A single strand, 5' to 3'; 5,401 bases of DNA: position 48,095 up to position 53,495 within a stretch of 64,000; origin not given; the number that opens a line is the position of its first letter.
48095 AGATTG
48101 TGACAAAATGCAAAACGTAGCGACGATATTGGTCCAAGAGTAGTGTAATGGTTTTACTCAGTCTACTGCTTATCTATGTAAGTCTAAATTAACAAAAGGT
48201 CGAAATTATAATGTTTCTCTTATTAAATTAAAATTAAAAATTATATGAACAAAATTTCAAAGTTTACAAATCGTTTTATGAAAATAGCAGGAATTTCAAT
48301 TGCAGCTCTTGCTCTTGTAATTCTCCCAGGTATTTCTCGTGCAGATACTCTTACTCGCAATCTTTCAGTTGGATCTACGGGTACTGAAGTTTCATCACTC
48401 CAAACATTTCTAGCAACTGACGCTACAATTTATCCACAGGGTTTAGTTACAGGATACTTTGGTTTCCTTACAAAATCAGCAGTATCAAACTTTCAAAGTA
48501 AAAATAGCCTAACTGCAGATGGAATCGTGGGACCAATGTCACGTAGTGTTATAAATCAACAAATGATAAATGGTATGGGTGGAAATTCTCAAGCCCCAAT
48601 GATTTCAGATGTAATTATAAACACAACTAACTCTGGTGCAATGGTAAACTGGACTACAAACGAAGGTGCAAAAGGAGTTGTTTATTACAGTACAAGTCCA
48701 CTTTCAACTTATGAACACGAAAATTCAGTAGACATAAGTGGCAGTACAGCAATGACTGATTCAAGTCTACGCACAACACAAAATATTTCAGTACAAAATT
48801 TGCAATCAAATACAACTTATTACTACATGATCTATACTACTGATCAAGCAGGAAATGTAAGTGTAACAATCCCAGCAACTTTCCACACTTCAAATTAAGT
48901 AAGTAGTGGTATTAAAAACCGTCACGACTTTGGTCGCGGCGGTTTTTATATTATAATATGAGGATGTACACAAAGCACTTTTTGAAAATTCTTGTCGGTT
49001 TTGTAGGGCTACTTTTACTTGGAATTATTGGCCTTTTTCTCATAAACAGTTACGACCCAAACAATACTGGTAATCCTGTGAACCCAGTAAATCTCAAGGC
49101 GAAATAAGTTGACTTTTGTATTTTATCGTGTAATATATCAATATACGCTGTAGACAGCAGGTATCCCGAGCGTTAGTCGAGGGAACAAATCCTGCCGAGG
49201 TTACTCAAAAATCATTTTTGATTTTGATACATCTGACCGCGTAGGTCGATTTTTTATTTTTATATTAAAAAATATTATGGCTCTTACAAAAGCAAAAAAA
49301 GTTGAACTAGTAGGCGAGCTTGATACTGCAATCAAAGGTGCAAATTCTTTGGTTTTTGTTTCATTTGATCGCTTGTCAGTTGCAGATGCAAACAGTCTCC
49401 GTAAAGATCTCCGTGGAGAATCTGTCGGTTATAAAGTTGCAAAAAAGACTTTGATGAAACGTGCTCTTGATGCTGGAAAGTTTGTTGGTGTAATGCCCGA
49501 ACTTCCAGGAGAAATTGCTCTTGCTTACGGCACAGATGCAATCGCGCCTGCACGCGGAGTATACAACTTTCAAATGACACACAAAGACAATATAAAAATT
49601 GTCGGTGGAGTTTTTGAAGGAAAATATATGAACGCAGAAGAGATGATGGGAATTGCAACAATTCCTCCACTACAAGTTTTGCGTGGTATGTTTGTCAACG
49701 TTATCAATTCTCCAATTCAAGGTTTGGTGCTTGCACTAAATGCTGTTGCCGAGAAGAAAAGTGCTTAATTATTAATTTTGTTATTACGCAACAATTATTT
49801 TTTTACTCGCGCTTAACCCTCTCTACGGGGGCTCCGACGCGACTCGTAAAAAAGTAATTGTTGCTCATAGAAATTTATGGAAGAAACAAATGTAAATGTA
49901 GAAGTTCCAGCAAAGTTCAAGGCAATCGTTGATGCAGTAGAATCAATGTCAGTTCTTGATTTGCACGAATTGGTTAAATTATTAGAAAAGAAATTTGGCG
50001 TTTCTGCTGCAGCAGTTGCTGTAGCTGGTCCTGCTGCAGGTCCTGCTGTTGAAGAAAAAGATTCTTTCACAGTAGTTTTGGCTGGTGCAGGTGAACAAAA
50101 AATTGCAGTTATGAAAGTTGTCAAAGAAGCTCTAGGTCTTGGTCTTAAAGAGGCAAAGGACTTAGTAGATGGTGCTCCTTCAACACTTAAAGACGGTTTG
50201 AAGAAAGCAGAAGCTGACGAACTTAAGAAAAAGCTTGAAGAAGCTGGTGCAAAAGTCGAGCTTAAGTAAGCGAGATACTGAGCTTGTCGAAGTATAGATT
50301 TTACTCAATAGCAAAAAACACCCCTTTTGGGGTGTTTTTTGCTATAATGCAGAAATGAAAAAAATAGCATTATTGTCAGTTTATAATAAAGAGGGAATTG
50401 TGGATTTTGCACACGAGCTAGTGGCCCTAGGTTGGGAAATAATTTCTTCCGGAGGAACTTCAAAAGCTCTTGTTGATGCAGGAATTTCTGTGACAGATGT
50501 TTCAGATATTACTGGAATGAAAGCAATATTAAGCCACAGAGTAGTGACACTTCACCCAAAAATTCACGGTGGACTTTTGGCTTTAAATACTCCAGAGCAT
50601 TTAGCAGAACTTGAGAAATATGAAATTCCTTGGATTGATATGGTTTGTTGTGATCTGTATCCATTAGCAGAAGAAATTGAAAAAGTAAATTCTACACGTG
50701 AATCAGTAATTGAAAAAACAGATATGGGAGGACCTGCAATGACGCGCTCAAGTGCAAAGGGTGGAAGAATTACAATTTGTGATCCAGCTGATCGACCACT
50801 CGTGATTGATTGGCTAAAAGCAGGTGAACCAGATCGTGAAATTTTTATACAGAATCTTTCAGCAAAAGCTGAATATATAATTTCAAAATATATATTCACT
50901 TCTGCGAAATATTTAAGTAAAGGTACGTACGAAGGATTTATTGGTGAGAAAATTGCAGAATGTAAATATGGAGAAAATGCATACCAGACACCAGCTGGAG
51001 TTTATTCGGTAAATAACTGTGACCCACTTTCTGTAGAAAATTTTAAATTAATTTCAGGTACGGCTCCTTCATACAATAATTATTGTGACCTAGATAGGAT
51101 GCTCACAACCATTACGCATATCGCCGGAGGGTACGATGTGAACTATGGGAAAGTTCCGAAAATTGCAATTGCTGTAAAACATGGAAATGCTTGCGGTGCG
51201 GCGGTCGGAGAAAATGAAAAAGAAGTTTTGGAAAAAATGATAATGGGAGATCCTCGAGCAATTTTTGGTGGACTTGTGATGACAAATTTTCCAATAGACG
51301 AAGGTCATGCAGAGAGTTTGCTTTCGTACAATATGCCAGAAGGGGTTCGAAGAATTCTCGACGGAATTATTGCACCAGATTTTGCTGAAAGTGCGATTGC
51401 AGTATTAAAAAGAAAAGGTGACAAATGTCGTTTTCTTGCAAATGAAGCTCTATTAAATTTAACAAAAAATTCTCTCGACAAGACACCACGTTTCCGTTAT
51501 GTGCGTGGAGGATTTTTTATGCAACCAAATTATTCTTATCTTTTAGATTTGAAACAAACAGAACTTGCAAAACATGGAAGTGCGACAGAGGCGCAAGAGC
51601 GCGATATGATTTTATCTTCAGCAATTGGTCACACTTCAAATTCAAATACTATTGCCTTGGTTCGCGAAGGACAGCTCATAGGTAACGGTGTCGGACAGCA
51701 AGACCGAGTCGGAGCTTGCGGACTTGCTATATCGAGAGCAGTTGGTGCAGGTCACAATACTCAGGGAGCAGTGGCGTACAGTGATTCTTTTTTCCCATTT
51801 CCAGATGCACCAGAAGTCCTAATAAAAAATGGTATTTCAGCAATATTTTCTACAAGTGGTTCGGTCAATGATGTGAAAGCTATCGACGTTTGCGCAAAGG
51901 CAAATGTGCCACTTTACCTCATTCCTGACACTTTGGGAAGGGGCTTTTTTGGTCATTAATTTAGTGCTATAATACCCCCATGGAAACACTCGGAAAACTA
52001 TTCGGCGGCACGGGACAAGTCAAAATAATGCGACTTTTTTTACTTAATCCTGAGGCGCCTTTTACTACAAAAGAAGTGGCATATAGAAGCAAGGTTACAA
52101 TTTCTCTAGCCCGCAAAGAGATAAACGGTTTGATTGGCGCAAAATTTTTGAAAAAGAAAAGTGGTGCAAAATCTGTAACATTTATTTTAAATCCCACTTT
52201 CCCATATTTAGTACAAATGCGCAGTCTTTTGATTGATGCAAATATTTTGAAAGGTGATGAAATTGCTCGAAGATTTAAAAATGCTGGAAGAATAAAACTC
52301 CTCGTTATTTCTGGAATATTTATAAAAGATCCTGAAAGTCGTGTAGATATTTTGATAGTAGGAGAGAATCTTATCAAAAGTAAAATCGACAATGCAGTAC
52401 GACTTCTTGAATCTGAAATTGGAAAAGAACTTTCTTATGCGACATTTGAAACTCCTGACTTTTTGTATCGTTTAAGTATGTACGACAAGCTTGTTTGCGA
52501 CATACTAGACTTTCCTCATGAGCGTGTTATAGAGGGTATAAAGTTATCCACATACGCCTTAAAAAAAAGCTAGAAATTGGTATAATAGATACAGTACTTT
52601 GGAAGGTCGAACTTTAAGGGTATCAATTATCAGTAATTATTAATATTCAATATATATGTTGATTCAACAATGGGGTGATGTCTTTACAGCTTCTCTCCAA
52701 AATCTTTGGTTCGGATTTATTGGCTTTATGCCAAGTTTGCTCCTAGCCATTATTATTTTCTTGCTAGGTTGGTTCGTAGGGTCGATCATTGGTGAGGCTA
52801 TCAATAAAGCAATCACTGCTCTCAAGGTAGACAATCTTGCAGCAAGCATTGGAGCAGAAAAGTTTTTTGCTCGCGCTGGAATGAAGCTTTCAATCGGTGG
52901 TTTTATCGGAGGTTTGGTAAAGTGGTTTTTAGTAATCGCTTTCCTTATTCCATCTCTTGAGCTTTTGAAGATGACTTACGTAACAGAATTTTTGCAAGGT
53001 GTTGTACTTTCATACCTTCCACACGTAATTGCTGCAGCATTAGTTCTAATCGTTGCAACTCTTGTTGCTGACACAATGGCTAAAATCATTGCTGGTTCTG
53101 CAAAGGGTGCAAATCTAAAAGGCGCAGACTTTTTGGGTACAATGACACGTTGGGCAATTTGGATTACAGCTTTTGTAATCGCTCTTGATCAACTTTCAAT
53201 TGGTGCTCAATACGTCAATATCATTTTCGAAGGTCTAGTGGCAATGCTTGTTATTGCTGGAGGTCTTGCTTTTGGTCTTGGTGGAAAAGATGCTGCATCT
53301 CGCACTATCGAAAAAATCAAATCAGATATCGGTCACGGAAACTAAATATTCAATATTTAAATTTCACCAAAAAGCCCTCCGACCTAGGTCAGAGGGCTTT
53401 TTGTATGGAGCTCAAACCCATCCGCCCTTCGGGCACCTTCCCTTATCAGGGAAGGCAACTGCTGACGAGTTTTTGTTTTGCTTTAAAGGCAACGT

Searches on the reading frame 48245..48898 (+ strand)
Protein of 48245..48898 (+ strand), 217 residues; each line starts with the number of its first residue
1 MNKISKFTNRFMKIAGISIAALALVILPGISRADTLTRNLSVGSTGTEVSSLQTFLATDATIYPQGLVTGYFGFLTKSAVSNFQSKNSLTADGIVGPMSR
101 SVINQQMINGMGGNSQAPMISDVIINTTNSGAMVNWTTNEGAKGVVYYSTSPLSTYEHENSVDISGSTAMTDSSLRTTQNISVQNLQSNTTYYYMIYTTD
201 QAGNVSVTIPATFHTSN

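Call 61: search_protein_families(library=pfam, proteins=[window:48245-48898:+], max_evalue=0.0001)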
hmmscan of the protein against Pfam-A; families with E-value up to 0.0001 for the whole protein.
window:48245-48898:+ (217 aa): 2 families
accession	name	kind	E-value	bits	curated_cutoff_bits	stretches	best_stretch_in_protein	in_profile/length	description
PF01471.23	PG_binding_1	-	1.5e-10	41.6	23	1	45-97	1-51/57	Putative peptidoglycan binding domain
PF16656.11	Pur_ac_phosph_N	-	1.4e-06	29.2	30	1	127-204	10-84/93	Purple acid Phosphatase, N-terminal domain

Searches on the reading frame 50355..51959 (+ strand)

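Call 61: search_protein_families(library=pfam, proteins=[window:50355-51959:+], max_evalue=0.0001)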
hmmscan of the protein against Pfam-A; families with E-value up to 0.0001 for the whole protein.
window:50355-51959:+ (534 aa): 2 families
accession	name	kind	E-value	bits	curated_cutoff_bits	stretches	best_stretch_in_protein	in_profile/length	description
PF01808.24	AICARFT_IMPCHas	-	6.5e-47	160.9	25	1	140-460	10-310/311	AICARFT/IMPCHase bienzyme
PF02142.27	MGS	-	2.1e-14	53.8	24.1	1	14-120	1-87/94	MGS-like domain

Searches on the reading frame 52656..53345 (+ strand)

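Call 61: search_protein_families(library=pfam, proteins=[window:52656-53345:+], max_evalue=0.0001)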
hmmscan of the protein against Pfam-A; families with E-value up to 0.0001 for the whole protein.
window:52656-53345:+ (229 aa): 1 family
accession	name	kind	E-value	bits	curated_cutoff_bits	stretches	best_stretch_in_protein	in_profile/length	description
PF05552.17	MS_channel_1st_1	-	3.1e-15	56.2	22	2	14-61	3-50/50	Mechanosensitive ion channel, conserved TM helix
